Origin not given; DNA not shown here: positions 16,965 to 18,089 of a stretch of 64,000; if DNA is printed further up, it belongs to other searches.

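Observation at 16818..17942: Chorismate-mutase-like (AroQ) domain fused to a SAM-dependent methyltransferase, next to trpS and a TrpD-like gene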

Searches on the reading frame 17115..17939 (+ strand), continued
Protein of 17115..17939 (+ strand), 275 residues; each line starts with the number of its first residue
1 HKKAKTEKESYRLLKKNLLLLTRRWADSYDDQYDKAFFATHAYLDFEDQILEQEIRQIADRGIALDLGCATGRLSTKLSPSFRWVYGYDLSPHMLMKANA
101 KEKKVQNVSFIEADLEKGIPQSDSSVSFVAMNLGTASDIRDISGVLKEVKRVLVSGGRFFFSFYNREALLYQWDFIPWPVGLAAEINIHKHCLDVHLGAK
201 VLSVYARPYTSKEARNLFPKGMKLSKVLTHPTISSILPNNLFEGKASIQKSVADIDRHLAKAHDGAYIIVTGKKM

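Call 52: search_protein_families(library=padloc, proteins=[P0259, P0287, L053:9386-10351:+, L054:6976-7968:+, L054:9948-11393:+, L053:5953-7404:-, P0289], max_evalue=0.01)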
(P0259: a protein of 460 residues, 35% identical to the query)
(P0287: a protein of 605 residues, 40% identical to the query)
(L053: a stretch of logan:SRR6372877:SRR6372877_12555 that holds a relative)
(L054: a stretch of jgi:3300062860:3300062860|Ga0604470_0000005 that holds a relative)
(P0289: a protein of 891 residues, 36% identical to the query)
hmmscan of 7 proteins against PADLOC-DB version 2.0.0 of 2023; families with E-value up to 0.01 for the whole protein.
P0259 (460 aa): 1 family
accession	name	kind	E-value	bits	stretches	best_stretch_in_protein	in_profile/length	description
PDLC04134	mad2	-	8.7e-16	55.8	1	66-236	295-427/492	mads_2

P0287 (605 aa): 1 family
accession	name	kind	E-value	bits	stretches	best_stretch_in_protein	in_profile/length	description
PDLC04134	mad2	-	6.9e-18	62.7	1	214-329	294-402/492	mads_2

L053:9386-10351:+ (322 aa): 0 families

L054:6976-7968:+ (331 aa): 0 families

L054:9948-11393:+ (482 aa): 24 families
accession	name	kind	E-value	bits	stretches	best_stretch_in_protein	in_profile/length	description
PDLC04017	PD-Lambda-5_A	-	1.1e-50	170.8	1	4-475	8-466/473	-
PDLC03998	PD-Lambda-5_A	-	2.9e-44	149.7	2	185-473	170-464/466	-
PDLC04013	PD-Lambda-5_A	-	5.8e-39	132.6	1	7-475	5-438/440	-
PDLC04007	PD-Lambda-5_A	-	3.1e-38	130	1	11-468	7-441/454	-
PDLC04008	PD-Lambda-5_A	-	2.2e-37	127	1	14-469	11-444/449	-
PDLC04015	PD-Lambda-5_A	-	3e-29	100.4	1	14-470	11-457/463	-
PDLC04009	PD-Lambda-5_A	-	9.3e-26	88.5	2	242-474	253-481/488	-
PDLC04005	PD-Lambda-5_A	-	5e-25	86.4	3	3-147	12-166/502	-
PDLC03995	PD-Lambda-5_A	-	7.2e-24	82.7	1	14-474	19-499/503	-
PDLC04002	PD-Lambda-5_A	-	7.1e-23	79.4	1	11-379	11-371/471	-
PDLC04014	PD-Lambda-5_A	-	8.8e-23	78.9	1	8-413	3-382/456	-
PDLC03999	PD-Lambda-5_A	-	6.7e-22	75.8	1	12-291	11-275/493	-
PDLC04016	PD-Lambda-5_A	-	1.1e-19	68.8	2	14-139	12-141/494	-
PDLC04000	PD-Lambda-5_A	-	1.5e-18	65.2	2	9-139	7-137/428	-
PDLC03994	PD-Lambda-5_A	-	6.5e-15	52.9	2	329-472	349-495/508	-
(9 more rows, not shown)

L053:5953-7404:- (483 aa): 0 families

P0289 (891 aa): 2 families
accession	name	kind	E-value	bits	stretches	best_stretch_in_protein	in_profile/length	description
PDLC04134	mad2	-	1.6e-15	54.9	1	473-606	283-401/492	mads_2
PDLC02987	caspase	-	3.7e-09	34.3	1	16-238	6-147/453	-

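Call 58: find_encoding_contigs(protein=P0270, flank=6000, max_places=1)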
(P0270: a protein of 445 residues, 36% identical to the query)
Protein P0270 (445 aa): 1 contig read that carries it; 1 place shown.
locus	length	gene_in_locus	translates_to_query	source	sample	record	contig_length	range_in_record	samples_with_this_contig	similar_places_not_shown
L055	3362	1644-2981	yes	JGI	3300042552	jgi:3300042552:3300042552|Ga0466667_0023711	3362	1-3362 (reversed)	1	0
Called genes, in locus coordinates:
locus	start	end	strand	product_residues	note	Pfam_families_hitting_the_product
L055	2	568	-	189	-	?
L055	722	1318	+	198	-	PF00406:ADK, PF01202:SKI (faint), PF13207:AAA_17, PF05191:ADK_lid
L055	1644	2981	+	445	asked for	PF01209:Ubie_methyltran, PF13489:Methyltransf_23, PF13847:Methyltransf_31, PF08241:Methyltransf_11, PF08242:Methyltransf_12, PF13649:Methyltransf_25, PF04073:tRNA_edit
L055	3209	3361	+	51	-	?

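Call 59: find_encoding_contigs(protein=P0281, flank=6000, max_places=1)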
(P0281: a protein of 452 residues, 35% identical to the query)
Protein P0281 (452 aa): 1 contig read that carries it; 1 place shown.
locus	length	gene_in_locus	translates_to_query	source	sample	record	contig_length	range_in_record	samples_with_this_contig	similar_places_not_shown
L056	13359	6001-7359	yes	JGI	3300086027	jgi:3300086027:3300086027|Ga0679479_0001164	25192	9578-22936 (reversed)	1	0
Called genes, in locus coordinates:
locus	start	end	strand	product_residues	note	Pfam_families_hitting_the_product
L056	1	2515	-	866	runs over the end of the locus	PF14362:DUF4407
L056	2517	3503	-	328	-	PF16697:Yop-YscD_cpl, PF00498:FHA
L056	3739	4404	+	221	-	-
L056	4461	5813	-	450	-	PF00480:ROK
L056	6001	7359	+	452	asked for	PF01209:Ubie_methyltran (weak), PF13489:Methyltransf_23, PF13847:Methyltransf_31, PF08241:Methyltransf_11, PF08242:Methyltransf_12, PF13649:Methyltransf_25, PF04073:tRNA_edit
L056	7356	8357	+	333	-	PF00579:tRNA-synt_1b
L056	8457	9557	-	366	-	PF00070:Pyr_redox (faint), PF00890:FAD_binding_2 (faint), PF01266:DAO, PF03486:HI0933_like (faint), PF05834:Lycopene_cycl (faint), PF07992:Pyr_redox_2 (faint)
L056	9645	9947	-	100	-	-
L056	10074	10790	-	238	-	-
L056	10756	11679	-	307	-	-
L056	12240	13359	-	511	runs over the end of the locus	PF22848:ASD1_dom, PF06964:Alpha-L-AF_C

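Call 60: find_encoding_contigs(protein=P0290, flank=6000, max_places=1)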
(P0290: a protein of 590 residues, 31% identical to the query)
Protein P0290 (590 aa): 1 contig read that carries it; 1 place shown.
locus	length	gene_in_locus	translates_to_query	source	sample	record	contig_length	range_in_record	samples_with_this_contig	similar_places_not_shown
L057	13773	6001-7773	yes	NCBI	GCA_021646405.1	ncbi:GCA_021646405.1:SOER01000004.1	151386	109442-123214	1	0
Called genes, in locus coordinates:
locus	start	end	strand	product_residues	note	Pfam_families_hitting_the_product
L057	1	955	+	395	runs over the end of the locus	-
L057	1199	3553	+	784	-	-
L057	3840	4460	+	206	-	PF01797:Y1_Tnp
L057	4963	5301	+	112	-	-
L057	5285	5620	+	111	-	PF20126:TumE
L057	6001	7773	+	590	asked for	PF01209:Ubie_methyltran, PF13489:Methyltransf_23, PF08241:Methyltransf_11, PF08242:Methyltransf_12, PF13649:Methyltransf_25, PF13847:Methyltransf_31, PF04073:tRNA_edit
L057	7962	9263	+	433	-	-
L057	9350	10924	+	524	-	PF22335:Cas10-Cmr2_palm2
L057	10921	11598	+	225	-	PF03787:RAMPs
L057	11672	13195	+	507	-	-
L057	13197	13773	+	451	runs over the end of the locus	PF03787:RAMPs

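Call 61: find_encoding_contigs(protein=P0286, flank=6000, max_places=1)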
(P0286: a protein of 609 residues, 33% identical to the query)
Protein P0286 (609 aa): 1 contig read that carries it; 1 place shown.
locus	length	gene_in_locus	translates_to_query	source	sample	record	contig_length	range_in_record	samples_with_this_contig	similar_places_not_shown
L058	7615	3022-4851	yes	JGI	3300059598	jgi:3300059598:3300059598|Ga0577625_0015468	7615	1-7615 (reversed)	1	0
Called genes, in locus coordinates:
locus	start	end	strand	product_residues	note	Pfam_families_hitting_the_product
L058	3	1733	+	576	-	?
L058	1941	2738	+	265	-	PF01844:HNH, PF14279:HNH_5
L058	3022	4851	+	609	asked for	PF13489:Methyltransf_23 (weak), PF08241:Methyltransf_11, PF08242:Methyltransf_12, PF13649:Methyltransf_25, PF13847:Methyltransf_31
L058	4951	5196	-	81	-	PF04255:DUF433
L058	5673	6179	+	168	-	-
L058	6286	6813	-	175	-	PF01510:Amidase_2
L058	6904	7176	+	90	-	PF14542:Acetyltransf_CG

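Call 89: find_related_loci(query=A4, collection=metagenome_contigs, flank=5000)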
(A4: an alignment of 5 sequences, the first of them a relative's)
Query A4 (461 aa) in metagenome_contigs; peptide patterns used: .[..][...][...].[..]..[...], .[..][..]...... (x = any residue, [..] = any of these).
600 stretches matched a pattern (row limit reached: there are more); 246 encode a relative of the query (tblastn E <= 1e-3); the best 80 are kept; 80 distinct loci.
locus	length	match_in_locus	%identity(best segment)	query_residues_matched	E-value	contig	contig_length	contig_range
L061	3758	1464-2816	33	11-451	3e-61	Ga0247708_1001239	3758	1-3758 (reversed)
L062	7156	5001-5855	26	5-287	4e-15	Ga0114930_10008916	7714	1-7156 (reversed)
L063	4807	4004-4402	36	19-166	5e-13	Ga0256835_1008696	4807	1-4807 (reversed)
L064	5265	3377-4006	30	4-215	1e-12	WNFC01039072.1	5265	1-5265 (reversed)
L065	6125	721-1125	35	19-166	1e-11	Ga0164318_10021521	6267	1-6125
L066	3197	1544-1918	37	57-183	1e-11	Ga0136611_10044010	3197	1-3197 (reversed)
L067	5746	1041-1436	34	19-165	2e-11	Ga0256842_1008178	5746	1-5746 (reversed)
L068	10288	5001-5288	36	58-158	4e-11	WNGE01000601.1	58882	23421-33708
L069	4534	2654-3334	27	1-238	6e-11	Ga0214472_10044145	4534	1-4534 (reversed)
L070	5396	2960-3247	35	58-158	1e-10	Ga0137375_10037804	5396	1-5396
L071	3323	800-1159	33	54-177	3e-10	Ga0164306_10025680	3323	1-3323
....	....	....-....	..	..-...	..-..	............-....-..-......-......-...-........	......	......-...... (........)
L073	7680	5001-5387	35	35-165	1e-9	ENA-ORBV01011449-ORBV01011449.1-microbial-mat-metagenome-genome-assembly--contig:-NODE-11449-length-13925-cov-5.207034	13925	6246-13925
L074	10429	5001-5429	34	14-165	1e-9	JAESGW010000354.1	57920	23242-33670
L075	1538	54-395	36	54-166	9e-10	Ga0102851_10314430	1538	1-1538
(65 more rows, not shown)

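Call 94: search_protein_families(library=pfam, proteins=[L062:2813-3952:+, L062:3991-4512:-, L062:4554-5945:+, L061:1464-2816:+, L056:7356-8354:+], max_evalue=0.01)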
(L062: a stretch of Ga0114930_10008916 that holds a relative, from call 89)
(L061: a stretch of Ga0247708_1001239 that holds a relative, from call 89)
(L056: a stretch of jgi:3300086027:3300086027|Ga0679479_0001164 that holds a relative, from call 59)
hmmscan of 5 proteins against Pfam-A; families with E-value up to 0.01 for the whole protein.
L062:2813-3952:+ (380 aa): 1 family
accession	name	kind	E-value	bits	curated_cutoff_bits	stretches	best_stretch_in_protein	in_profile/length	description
PF00579.31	tRNA-synt_1b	-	3.4e-45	155.1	21.1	1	74-352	3-288/292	tRNA synthetases class I (W and Y)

L062:3991-4512:- (174 aa): 1 family
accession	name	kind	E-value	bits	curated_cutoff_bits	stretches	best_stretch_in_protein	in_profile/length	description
PF04073.20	tRNA_edit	-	3e-26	92.3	25.5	1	45-164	2-122/123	Aminoacyl-tRNA editing domain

L062:4554-5945:+ (464 aa): 14 families
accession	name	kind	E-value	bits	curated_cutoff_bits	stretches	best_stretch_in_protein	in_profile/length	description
PF13649.12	Methyltransf_25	-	4.1e-18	66.3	27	1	202-295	2-97/97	Methyltransferase domain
PF13847.12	Methyltransf_31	-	2.9e-16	59.9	27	1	198-303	4-113/145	Methyltransferase domain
PF08241.18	Methyltransf_11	-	2.4e-15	57.4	21.2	1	202-298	1-94/95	Methyltransferase domain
PF01209.24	Ubie_methyltran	-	6.2e-14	52.3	20.1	1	197-299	47-151/233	ubiE/COQ5 methyltransferase family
PF08242.18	Methyltransf_12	-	4.6e-10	40.5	30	1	202-297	1-98/98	Methyltransferase domain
PF13489.12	Methyltransf_23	-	1.2e-08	35.3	27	1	196-364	21-160/164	Methyltransferase domain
PF03966.22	Trm112p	-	1.2e-08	35.2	22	1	34-89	2-40/40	Trm112p-like protein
PF02390.23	Methyltransf_4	-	2e-05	24.6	24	1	198-263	2-72/173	Putative methyltransferase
PF09445.16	Methyltransf_15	-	0.0001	22.4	22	1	199-267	2-75/165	RNA cap guanine-N2 methyltransferase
PF05958.17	tRNA_U5-meth_tr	-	0.00094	18.7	23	1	198-258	202-265/357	tRNA (Uracil-5-)-methyltransferase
PF24675.1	NpmA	-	0.0022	17.8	60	1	197-257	23-89/214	16S rRNA (adenine(1408)-N(1))-methyltransferase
PF05175.20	MTS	-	0.0031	17.6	23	1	192-268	30-103/170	Methyltransferase small domain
PF03848.20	TehB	-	0.0055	16.6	20.4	1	191-271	24-103/193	Tellurite resistance protein TehB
PF01135.25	PCMT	-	0.0069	16.6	20.3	0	195-266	71-145/210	Protein-L-isoaspartate(D-aspartate) O-methyltransferase (PCMT)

L061:1464-2816:+ (451 aa): 10 families
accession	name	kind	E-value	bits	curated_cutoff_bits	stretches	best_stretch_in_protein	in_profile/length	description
PF04073.20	tRNA_edit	-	2.8e-23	82.8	25.5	1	313-441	1-122/123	Aminoacyl-tRNA editing domain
PF13649.12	Methyltransf_25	-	7e-17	62.4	27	1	48-148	2-97/97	Methyltransferase domain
PF13847.12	Methyltransf_31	-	7.3e-17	61.9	27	1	47-159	7-117/145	Methyltransferase domain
PF08241.18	Methyltransf_11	-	2.6e-15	57.2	21.2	1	48-151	1-94/95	Methyltransferase domain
PF08242.18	Methyltransf_12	-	4.9e-13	50.1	30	1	48-150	1-98/98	Methyltransferase domain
PF01209.24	Ubie_methyltran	-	4.4e-06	26.7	20.1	1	43-151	47-150/233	ubiE/COQ5 methyltransferase family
PF13489.12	Methyltransf_23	-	4.1e-05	23.8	27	1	43-159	22-123/164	Methyltransferase domain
PF13679.12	Methyltransf_32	-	0.0045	17.4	27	1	40-122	22-107/143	Methyltransferase domain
PF01728.25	FtsJ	-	0.0049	17.2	24.1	0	41-121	19-96/181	FtsJ-like methyltransferase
PF24675.1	NpmA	-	0.0069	16.1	60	0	43-153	23-137/214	16S rRNA (adenine(1408)-N(1))-methyltransferase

L056:7356-8354:+ (333 aa): 1 family
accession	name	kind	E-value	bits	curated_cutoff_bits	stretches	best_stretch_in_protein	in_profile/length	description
PF00579.31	tRNA-synt_1b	-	4.1e-71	240.1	21.1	1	6-283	7-290/292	tRNA synthetases class I (W and Y)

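Call 95: search_protein_families(library=ncbifam, proteins=[L062:2813-3952:+, L056:7356-8354:+], max_evalue=0.00001)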
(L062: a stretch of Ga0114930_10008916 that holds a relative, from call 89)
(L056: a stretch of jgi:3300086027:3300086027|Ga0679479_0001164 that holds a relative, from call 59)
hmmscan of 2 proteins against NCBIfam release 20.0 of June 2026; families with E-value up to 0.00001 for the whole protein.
L062:2813-3952:+ (380 aa): 11 families
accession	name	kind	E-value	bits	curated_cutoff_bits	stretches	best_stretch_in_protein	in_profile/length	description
NF008925.0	PRK12285.1-2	equivalog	5.2e-126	420.5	451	1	16-375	2-363/365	tryptophan--tRNA ligase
NF008926.0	PRK12285.1-3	equivalog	4.6e-120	401.4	320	2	14-237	3-229/429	tryptophan--tRNA ligase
NF008928.0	PRK12285.1-5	equivalog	6.4e-95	318.7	891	2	14-238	30-254/530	tryptophan--tRNA ligase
NF008927.0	PRK12285.1-4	equivalog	2.9e-83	280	478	1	13-368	5-365/385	tryptophan--tRNA ligase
TIGR00233.1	trpS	equivalog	1.7e-78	264.2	176.75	1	76-372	2-303/328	tryptophan--tRNA ligase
NF008924.0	PRK12285.1-1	equivalog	8.1e-55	186.6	644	1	17-368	8-361/381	tryptophan--tRNA ligase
NF008922.0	PRK12283.1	equivalog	4.6e-27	94.9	572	2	78-242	5-173/400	tryptophan--tRNA ligase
NF009207.0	PRK12556.1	equivalog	2.2e-22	79.4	479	1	78-374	5-305/332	tryptophan--tRNA ligase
NF008923.0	PRK12284.1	equivalog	2e-19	69.7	597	1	78-373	4-304/431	tryptophan--tRNA ligase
NF006330.0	PRK08560.1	equivalog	1.1e-15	57.6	220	1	69-291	25-251/342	tyrosine--tRNA ligase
TIGR00234.1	tyrS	equivalog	1.7e-07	30.7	113.8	0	69-124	28-84/406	tyrosine--tRNA ligase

L056:7356-8354:+ (333 aa): 10 families
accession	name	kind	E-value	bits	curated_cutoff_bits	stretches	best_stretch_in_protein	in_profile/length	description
TIGR00233.1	trpS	equivalog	7.2e-95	318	176.75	1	6-329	4-328/328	tryptophan--tRNA ligase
NF008923.0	PRK12284.1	equivalog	9.3e-70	235.6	597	1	5-330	3-332/431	tryptophan--tRNA ligase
NF009207.0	PRK12556.1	equivalog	1.3e-63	214.9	479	1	4-329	3-331/332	tryptophan--tRNA ligase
NF008922.0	PRK12283.1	equivalog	3.5e-62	210.5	572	2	4-173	3-173/400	tryptophan--tRNA ligase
NF008925.0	PRK12285.1-2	equivalog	8e-18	64.5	451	1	8-236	66-287/365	tryptophan--tRNA ligase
NF006330.0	PRK08560.1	equivalog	3.7e-16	59.1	220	1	10-227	38-250/342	tyrosine--tRNA ligase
NF008928.0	PRK12285.1-5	equivalog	1.4e-10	40.3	891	1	8-169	96-254/530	tryptophan--tRNA ligase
NF008927.0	PRK12285.1-4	equivalog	2e-10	40.3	478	1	9-297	78-365/385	tryptophan--tRNA ligase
NF008926.0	PRK12285.1-3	equivalog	7.6e-10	38.2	320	0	8-168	69-229/429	tryptophan--tRNA ligase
TIGR00234.1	tyrS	equivalog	1e-08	34.7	113.8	1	9-228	40-271/406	tyrosine--tRNA ligase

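Call 96: search_protein_families(library=ncbifam, proteins=[L062:3991-4512:-], max_evalue=0.01)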
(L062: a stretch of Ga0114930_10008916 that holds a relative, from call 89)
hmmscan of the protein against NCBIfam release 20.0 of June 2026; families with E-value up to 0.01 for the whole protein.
L062:3991-4512:- (174 aa): 3 families
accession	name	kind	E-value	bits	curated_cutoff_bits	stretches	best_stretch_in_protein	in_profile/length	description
TIGR00011.1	YbaK_EbsC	equivalog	1.8e-21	76.5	153.25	1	27-173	3-151/152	Cys-tRNA(Pro) deacylase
NF007951.0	PRK10670.1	equivalog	9e-11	41.9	243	1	45-173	26-155/159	Cys-tRNA(Pro)/Cys-tRNA(Cys) deacylase YbaK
NF006625.0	PRK09194.1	equivalog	1.7e-10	40.4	558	1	47-150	257-359/559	proline--tRNA ligase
